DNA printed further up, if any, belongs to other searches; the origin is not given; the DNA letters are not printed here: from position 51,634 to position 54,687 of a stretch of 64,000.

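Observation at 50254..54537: Acidic low-complexity protein plus TraG/VirD4/HerA-like ATPase inserted into the ribosomal supercluster between map and ndk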

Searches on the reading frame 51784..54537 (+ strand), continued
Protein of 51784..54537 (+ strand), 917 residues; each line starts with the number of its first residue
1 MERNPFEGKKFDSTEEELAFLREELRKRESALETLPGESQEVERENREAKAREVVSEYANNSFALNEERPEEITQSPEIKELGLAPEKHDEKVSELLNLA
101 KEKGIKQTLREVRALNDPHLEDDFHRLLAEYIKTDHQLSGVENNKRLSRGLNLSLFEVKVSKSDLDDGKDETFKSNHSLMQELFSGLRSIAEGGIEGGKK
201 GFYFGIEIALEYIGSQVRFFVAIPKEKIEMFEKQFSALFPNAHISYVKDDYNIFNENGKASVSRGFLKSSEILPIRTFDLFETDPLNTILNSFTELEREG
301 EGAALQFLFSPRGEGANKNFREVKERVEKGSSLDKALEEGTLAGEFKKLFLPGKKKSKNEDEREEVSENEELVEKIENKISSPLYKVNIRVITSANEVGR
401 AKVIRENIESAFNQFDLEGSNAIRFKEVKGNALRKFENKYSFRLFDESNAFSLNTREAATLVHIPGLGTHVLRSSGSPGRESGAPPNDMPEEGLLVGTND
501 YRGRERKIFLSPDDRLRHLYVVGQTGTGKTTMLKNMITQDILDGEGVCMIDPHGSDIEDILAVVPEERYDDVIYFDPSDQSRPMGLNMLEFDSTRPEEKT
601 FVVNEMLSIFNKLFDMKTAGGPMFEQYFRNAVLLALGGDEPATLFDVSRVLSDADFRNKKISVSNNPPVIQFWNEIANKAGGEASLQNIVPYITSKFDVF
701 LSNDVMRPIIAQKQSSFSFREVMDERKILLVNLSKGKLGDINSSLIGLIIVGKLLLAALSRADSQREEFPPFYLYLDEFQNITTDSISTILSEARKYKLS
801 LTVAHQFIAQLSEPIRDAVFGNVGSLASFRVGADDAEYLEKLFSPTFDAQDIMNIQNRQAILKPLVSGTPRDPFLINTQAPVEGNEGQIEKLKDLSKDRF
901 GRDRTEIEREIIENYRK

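Call 10: find_encoding_contigs(protein=P0002, flank=10000, max_places=3)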
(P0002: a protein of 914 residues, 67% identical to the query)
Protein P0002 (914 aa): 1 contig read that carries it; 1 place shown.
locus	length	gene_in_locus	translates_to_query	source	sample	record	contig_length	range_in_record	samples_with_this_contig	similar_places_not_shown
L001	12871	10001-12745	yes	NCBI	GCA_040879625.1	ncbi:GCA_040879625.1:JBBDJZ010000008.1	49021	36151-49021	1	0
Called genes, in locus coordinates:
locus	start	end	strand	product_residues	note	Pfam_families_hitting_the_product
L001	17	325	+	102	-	PF00467:KOW (weak), PF17136:ribosomal_L24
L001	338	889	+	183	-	PF00281:Ribosomal_L5, PF00673:Ribosomal_L5_C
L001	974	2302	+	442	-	-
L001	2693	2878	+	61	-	PF00253:Ribosomal_S14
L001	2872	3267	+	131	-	PF00410:Ribosomal_S8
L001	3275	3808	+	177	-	PF00347:Ribosomal_L6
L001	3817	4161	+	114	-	PF00861:Ribosomal_L18p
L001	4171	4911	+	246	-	PF00333:Ribosomal_S5, PF03719:Ribosomal_S5_C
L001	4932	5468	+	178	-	PF00828:Ribosomal_L27A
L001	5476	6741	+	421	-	PF00344:SecY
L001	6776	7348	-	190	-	PF02224:Cytidylate_kin (faint), PF13189:Cytidylate_kin2, PF13238:AAA_18, PF13207:AAA_17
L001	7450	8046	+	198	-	PF00406:ADK, PF13207:AAA_17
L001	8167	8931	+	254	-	PF00557:Peptidase_M24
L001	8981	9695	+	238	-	-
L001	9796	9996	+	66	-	-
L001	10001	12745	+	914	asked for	PF26449:DUF8128, PF02534:T4SS-DNA_transf (weak), PF01935:DUF87 (weak)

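Call 11: find_encoding_contigs(protein=P0039, flank=10000, max_places=2)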
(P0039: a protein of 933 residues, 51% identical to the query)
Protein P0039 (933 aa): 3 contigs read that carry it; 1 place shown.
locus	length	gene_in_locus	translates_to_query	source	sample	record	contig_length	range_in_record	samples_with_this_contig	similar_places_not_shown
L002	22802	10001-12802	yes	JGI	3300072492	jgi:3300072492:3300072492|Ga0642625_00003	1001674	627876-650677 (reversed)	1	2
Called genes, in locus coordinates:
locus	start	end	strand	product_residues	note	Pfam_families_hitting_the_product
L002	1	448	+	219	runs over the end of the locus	PF07650:KH_2, PF00189:Ribosomal_S3_C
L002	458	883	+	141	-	PF00252:Ribosomal_L16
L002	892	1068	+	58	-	PF00831:Ribosomal_L29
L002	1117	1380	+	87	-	PF00366:Ribosomal_S17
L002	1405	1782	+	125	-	PF00238:Ribosomal_L14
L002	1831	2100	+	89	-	PF00467:KOW, PF17136:ribosomal_L24 (weak)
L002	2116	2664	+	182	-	PF00281:Ribosomal_L5, PF00673:Ribosomal_L5_C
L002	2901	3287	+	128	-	PF00410:Ribosomal_S8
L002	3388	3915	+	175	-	PF00347:Ribosomal_L6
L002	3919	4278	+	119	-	PF00861:Ribosomal_L18p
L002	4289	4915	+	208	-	PF00333:Ribosomal_S5, PF03719:Ribosomal_S5_C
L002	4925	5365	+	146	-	PF00828:Ribosomal_L27A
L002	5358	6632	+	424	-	PF00344:SecY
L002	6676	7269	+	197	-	PF00406:ADK, PF13207:AAA_17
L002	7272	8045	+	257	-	PF00557:Peptidase_M24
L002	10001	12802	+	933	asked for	PF26449:DUF8128, PF01935:DUF87 (faint)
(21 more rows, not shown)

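Call 12: find_encoding_contigs(protein=P0091, flank=10000, max_places=2)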
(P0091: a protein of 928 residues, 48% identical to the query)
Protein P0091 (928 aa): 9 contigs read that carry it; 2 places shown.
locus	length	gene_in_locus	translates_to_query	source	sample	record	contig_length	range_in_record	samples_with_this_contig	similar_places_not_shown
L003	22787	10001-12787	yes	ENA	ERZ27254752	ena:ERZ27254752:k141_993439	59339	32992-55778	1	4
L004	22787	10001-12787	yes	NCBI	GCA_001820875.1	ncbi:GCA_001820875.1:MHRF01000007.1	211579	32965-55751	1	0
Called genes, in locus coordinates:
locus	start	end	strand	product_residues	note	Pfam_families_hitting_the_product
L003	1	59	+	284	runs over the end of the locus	PF00181:Ribosomal_L2_N, PF03947:Ribosomal_L2_C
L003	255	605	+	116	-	PF00203:Ribosomal_S19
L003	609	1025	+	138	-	PF00237:Ribosomal_L22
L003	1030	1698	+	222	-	PF07650:KH_2, PF00189:Ribosomal_S3_C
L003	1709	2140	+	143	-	PF00252:Ribosomal_L16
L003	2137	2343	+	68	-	PF00831:Ribosomal_L29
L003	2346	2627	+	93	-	PF00366:Ribosomal_S17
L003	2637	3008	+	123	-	PF00238:Ribosomal_L14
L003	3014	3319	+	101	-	PF00467:KOW (weak), PF17136:ribosomal_L24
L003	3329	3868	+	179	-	PF00281:Ribosomal_L5, PF00673:Ribosomal_L5_C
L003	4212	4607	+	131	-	PF00410:Ribosomal_S8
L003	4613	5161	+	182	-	PF00347:Ribosomal_L6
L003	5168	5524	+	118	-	PF00861:Ribosomal_L18p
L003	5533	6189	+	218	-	PF00333:Ribosomal_S5, PF03719:Ribosomal_S5_C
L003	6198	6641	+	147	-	PF00828:Ribosomal_L27A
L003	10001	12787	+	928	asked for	PF26449:DUF8128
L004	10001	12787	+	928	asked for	PF26449:DUF8128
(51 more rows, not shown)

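Call 18: find_related_loci(query=A1, collection=genome_contigs, flank=10000)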
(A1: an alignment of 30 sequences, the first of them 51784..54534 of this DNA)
Query A1 (917 aa) in genome_contigs; peptide patterns used: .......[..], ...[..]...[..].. (x = any residue, [..] = any of these).
600 stretches matched a pattern (row limit reached: there are more); 573 encode a relative of the query (tblastn E <= 1e-3); the best 80 are kept; 80 distinct loci.
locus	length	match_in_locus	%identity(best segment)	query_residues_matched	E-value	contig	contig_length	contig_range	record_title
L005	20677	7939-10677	50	6-917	0e+0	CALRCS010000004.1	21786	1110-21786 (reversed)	MAG: Candidatus Nomurabacteria bacterium isolate RH-23may17-878 genome assembly, contig: RH-23may17-C17494, whole genome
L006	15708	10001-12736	50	7-917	0e+0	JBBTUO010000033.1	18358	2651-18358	MAG: Patescibacteria group bacterium isolate H41-bin128_1 H41_bin128_1_000000000033, whole genome shotgun sequence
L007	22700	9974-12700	49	10-917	0e+0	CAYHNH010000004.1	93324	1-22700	MAG TPA_asm: uncultured Candidatus Saccharibacteria bacterium isolate ERP119705_co13_543 genome assembly, contig: NODE_2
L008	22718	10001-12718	50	9-917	0e+0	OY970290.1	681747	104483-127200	MAG: uncultured bacterium isolate MFD00082.bin.c.8 genome assembly, chromosome: 1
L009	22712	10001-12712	50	15-917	0e+0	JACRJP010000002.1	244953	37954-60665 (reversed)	MAG: Candidatus Taylorbacteria bacterium isolate NC_groundwater_1832_Pr3_B-0.1um_40_24 SR-2_scaffold_141_1491172, whole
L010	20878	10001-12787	50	1-917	0e+0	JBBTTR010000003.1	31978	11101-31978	MAG: Patescibacteria group bacterium isolate H52-bin007_1 H52_bin007_1_000000000003, whole genome shotgun sequence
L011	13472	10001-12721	49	4-917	0e+0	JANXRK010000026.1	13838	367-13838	MAG: Candidatus Taylorbacteria bacterium isolate 336R_metabat_165_sub 336R_k141_822566, whole genome shotgun sequence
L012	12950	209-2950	50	9-917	0e+0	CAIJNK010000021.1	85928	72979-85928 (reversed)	uncultured bacterium isolate AlinenLipids_bin-6017 genome assembly, contig: bin-6017:21/22, whole genome shotgun sequenc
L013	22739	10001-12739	49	6-917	0e+0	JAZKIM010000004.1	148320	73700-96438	MAG: Patescibacteria group bacterium isolate ADI_DC_SW_02_SPN_11032020-bin031_1 DCSW02SPN_B031_1_000000000004, whole gen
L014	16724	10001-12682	51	11-917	0e+0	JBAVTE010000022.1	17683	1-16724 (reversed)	MAG: Minisyncoccia bacterium isolate MFD03852_ilm_asm_bin17 k127_139533, whole genome shotgun sequence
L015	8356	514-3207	49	13-916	0e+0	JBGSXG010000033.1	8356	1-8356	MAG: Candidatus Paceibacteria bacterium isolate JTS-RE6 k141_8582999, whole genome shotgun sequence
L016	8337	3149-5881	48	9-917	0e+0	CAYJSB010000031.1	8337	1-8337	MAG TPA_asm: uncultured Candidatus Saccharibacteria bacterium isolate ERP125453_co1_310 genome assembly, contig: NODE_10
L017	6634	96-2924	47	4-917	0e+0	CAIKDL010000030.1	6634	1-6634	uncultured bacterium isolate AM-lipid-01-D7_bin-1316 genome assembly, contig: bin-1316:030/146, whole genome shotgun seq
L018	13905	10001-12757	49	1-917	0e+0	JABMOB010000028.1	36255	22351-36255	MAG: Parcubacteria group bacterium isolate bin.649 k141_5186086, whole genome shotgun sequence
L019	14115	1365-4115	49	1-917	0e+0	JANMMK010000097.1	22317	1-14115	MAG: bacterium isolate OTE_58_metabat_52 OTE_58_k141_202291, whole genome shotgun sequence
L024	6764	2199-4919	49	7-915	0e+0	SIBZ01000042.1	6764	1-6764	MAG: Candidatus Taylorbacteria bacterium isolate Baikal-deep-G190 BACOMB-C52559, whole genome shotgun sequence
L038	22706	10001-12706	49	8-917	0e+0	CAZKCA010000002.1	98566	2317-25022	MAG TPA_asm: uncultured Candidatus Saccharibacteria bacterium isolate SRP290908_co1_94 genome assembly, contig: NODE_187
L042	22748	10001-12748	48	1-917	0e+0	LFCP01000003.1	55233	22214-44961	MAG: Parcubacteria bacterium C7867-006 C7867_00069, whole genome shotgun sequence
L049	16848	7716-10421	49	4-912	0e+0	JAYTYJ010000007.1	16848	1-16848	MAG: Candidatus Taylorbacteria bacterium isolate GFS_6108 GFS_6108_6, whole genome shotgun sequence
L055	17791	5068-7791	47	4-916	0e+0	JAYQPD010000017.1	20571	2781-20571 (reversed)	MAG: bacterium isolate SD3113_S43.metabat_sens.025 NODE_647_length_20571_cov_6.20679, whole genome shotgun sequence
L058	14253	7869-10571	47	9-915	0e+0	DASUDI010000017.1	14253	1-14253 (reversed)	MAG TPA_asm: Candidatus Paceibacterota bacterium isolate SMAG_U1322 k141_362669, whole genome shotgun sequence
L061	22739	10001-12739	47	5-916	0e+0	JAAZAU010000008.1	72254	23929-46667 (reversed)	MAG: Parcubacteria group bacterium isolate AS06rmzACSIP_46 103971_AS06, whole genome shotgun sequence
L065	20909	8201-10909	44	9-916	0e+0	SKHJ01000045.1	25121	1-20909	MAG: Candidatus Kaiserbacteria bacterium isolate CSBr16_199 CSBr16-1247, whole genome shotgun sequence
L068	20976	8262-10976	45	6-915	0e+0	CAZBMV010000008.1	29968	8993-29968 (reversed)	MAG TPA_asm: uncultured Candidatus Saccharibacteria bacterium isolate binchicken_co16_358 genome assembly, contig: NODE_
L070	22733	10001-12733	46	5-916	0e+0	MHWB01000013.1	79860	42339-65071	MAG: Candidatus Zambryskibacteria bacterium RIFCSPLOWO2_01_FULL_39_39 rifcsplowo2_01_scaffold_985, whole genome shotgun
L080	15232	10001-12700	45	10-917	0e+0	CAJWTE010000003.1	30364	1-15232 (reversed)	TPA_asm: uncultured bacterium isolate ERR599159_bin.42_MetaBAT_v2.12.1_MAG genome assembly, contig: NODE_447_length_3036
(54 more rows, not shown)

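Call 26: find_encoding_contigs(protein=P0006, flank=10000, max_places=1)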
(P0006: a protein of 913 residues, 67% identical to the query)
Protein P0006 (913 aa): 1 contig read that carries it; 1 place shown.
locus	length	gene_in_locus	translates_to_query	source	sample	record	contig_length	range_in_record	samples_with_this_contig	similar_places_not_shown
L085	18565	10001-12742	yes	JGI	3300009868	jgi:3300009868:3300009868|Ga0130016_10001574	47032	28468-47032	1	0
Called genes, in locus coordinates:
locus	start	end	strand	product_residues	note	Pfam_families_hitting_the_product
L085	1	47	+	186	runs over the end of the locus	PF00281:Ribosomal_L5, PF00673:Ribosomal_L5_C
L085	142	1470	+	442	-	-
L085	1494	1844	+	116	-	-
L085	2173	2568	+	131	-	PF00410:Ribosomal_S8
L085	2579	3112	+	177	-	PF00347:Ribosomal_L6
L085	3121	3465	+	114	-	PF00861:Ribosomal_L18p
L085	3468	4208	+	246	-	PF00333:Ribosomal_S5, PF03719:Ribosomal_S5_C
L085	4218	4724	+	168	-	PF00828:Ribosomal_L27A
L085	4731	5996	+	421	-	PF00344:SecY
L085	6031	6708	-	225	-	PF02224:Cytidylate_kin (faint), PF13189:Cytidylate_kin2, PF13238:AAA_18, PF13207:AAA_17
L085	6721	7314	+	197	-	PF00406:ADK, PF13207:AAA_17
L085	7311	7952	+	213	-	PF00406:ADK, PF13207:AAA_17 (weak)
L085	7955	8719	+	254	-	PF00557:Peptidase_M24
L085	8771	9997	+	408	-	-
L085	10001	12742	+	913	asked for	PF26449:DUF8128, PF02534:T4SS-DNA_transf (faint), PF01935:DUF87 (weak), PF12696:TraG-D_C (faint)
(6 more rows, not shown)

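Call 27: find_encoding_contigs(protein=P0011, flank=10000, max_places=1)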
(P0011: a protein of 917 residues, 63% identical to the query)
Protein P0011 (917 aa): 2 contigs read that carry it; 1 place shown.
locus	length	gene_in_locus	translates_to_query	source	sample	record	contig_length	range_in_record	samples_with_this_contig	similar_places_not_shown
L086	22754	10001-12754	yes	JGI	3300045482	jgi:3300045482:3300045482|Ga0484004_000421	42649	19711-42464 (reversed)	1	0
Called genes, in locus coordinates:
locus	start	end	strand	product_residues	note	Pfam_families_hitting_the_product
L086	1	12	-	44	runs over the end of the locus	-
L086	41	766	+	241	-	-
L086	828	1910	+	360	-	PF00515:TPR_1 (faint), PF07719:TPR_2 (faint), PF13181:TPR_8 (faint), PF13414:TPR_11 (faint), PF13431:TPR_17 (faint), PF13432:TPR_16 (weak)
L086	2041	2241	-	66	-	-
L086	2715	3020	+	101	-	-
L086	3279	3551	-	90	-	-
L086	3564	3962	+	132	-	PF00410:Ribosomal_S8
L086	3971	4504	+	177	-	PF00347:Ribosomal_L6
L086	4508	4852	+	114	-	PF00861:Ribosomal_L18p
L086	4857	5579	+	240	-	PF00333:Ribosomal_S5, PF03719:Ribosomal_S5_C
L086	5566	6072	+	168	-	PF00828:Ribosomal_L27A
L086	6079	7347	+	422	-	PF00344:SecY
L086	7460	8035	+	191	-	PF00406:ADK, PF13207:AAA_17 (weak)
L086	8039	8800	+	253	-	PF00557:Peptidase_M24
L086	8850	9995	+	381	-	-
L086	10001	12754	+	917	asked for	PF01935:DUF87 (faint), PF26449:DUF8128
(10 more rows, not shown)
